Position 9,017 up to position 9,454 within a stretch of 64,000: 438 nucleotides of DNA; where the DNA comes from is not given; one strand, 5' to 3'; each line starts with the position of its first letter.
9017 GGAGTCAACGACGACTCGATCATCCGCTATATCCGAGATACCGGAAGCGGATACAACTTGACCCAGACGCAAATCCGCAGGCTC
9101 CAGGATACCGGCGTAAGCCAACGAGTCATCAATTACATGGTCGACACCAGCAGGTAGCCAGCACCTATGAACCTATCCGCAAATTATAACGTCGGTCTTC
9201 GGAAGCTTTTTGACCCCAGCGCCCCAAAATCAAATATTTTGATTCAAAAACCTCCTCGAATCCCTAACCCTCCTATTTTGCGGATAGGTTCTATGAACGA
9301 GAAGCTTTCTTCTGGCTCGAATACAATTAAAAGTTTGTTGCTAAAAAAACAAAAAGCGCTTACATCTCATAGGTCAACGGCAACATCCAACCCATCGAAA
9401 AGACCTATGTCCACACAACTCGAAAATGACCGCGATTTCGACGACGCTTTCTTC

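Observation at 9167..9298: A 123-bp inverted-repeat element sits on a start codon, and a second copy lies upstream of an unrelated gene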

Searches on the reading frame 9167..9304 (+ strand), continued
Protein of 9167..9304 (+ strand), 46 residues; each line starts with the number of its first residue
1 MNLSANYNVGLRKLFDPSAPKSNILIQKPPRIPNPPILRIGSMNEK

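Call 58: find_encoding_contigs(protein=P0249, flank=10000, max_places=10)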
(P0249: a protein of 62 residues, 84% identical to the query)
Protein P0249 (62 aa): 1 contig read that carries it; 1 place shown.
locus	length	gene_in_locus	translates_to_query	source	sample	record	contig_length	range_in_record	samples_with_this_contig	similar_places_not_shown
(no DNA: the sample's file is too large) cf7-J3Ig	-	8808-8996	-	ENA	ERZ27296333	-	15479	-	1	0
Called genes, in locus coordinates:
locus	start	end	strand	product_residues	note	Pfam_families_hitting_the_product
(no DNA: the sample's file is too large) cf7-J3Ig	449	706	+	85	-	PF05973:Gp49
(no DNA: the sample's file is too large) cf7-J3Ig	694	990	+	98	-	-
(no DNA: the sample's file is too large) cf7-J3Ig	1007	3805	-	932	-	PF02018:CBM_4_9 (faint)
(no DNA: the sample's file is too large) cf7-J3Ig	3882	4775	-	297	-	PF11858:DUF3378, PF01351:RNase_HII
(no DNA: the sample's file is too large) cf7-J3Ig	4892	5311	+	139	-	PF13413:HTH_25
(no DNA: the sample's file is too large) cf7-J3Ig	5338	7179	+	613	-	PF00069:Pkinase, PF07714:PK_Tyr_Ser-Thr, PF03781:FGE-sulfatase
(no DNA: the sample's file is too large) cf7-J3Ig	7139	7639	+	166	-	PF01451:LMWPc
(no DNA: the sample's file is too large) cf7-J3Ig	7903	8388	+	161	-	-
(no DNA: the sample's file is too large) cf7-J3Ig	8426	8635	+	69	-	-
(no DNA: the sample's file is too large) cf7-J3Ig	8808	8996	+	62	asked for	-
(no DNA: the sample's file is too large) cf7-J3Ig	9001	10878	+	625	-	PF13520:AA_permease_2, PF00324:AA_permease, PF00582:Usp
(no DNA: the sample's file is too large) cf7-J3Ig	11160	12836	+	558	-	PF12796:Ank_2, PF00023:Ank (faint), PF13606:Ank_3 (faint), PF13637:Ank_4 (faint)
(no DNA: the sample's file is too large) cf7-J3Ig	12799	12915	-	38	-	-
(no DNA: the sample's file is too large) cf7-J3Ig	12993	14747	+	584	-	PF12796:Ank_2 (weak), PF13606:Ank_3 (faint), PF00023:Ank (faint)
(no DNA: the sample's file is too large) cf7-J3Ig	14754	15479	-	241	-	?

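Call 67: search_protein_representatives(alignment_id=A7)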
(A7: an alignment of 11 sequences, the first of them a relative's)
Query: 11 sequences, 62 profile positions. Proteins with E-value up to 0.001 (for the whole library): 14; up to 1e-10: 8; up to 1e-30: 1. The best 14 are listed.
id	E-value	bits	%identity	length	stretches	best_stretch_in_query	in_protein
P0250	5.0e-32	125.9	-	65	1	1-62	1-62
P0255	3.3e-23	97.7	-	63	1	1-62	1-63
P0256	8.2e-21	90.0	-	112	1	1-58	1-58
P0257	1.2e-16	76.7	-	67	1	1-62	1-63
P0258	5.3e-16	74.6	-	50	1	1-62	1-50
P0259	1.5e-12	63.5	-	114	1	1-58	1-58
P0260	2.9e-12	62.7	-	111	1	1-52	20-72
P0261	4.7e-11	58.8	-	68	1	1-62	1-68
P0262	1.9e-07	47.2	-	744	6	5-21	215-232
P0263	2.5e-07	46.8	-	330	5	23-53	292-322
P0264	8.6e-07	45.1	-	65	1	1-52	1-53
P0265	1.6e-06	44.2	-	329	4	25-52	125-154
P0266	7.4e-05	38.9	-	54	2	1-34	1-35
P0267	3.5e-04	36.8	-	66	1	1-54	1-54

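Call 88: search_protein_families(library=pfam, proteins=[L121:2936-5575:+, L122:9039-10004:+, L124:698-1201:+, L124:1391-2317:+], max_evalue=0.001)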
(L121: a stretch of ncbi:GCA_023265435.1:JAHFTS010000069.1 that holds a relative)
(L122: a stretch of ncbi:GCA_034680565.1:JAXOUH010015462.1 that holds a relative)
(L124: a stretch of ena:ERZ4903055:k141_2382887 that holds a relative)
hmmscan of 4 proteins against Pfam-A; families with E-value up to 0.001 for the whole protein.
L121:2936-5575:+ (879 aa): 0 families

L122:9039-10004:+ (321 aa): 0 families

L124:698-1201:+ (167 aa): 1 family
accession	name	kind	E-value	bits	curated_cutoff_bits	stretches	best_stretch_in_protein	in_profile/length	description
PF00293.34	NUDIX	-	7.4e-10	39.4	21.1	1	34-138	5-118/134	NUDIX domain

L124:1391-2317:+ (308 aa): 10 families
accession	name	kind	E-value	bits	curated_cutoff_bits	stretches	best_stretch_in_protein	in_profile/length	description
PF01370.27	Epimerase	-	6.7e-48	163.6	20.9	1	6-238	2-240/240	NAD dependent epimerase/dehydratase family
PF16363.11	GDP_Man_Dehyd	-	1.3e-35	123.9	27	1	6-300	1-330/332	GDP-mannose 4,6 dehydratase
PF01073.25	3Beta_HSD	-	1.9e-23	83.3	22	1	6-218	1-221/280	3-beta hydroxysteroid dehydrogenase/isomerase family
PF04321.23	RmlD_sub_bind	-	1.9e-15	57.1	27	1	4-270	2-250/287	RmlD substrate binding domain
PF13460.12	NAD_binding_10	-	3.8e-13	50.1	27.2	1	9-129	1-110/184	NAD(P)H-binding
PF02719.21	Polysacc_synt_2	-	1.7e-12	47.6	20.2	1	6-118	2-128/293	Polysaccharide biosynthesis protein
PF05368.20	NmrA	-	3.2e-07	30.7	27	1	1-117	1-106/298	NmrA-like family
PF07993.18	NAD_binding_4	-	2.9e-06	27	20.1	0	7-27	1-21/258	Male sterility protein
PF00106.31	adh_short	-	0.00015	21.7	26.6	1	5-72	3-82/195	short chain dehydrogenase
PF00208.27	ELFV_dehydrog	-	0.00098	19.3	23.4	0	2-72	31-93/241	Glutamate/Leucine/Phenylalanine/Valine dehydrogenase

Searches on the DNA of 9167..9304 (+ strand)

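Call 65: search_rna_families(sources=[L121, L124], threshold=evalue, max_evalue=1)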
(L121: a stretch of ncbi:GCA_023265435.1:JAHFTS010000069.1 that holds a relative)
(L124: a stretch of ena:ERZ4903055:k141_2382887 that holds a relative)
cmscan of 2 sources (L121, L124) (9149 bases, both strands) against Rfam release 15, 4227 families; matches with E-value up to 1: 1.
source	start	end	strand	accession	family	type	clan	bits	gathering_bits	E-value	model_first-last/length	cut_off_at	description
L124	1802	1858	-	RF01310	sR7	Gene; snRNA; snoRNA; CD-box;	-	23.2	37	0.074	1-57/57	no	Small nucleolar RNA sR7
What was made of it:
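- On Cis-regulatory RNA leader (riboswitch/attenuator-type): Rfam at E <= 1 on L121 and L124 gives nothing over the element (call 65).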

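Call 68: search_dna_similar(query=L122:10001-10198:+, collection=plasmids, mode=distant, max_evalue=1, max_rows=10)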
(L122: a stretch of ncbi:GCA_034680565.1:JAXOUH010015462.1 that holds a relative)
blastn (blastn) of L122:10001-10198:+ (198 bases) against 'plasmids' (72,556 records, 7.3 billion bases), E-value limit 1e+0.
No match.
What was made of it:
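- Tried and rejected: A full-length element against plasmids (blastn): no hit (call 68).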
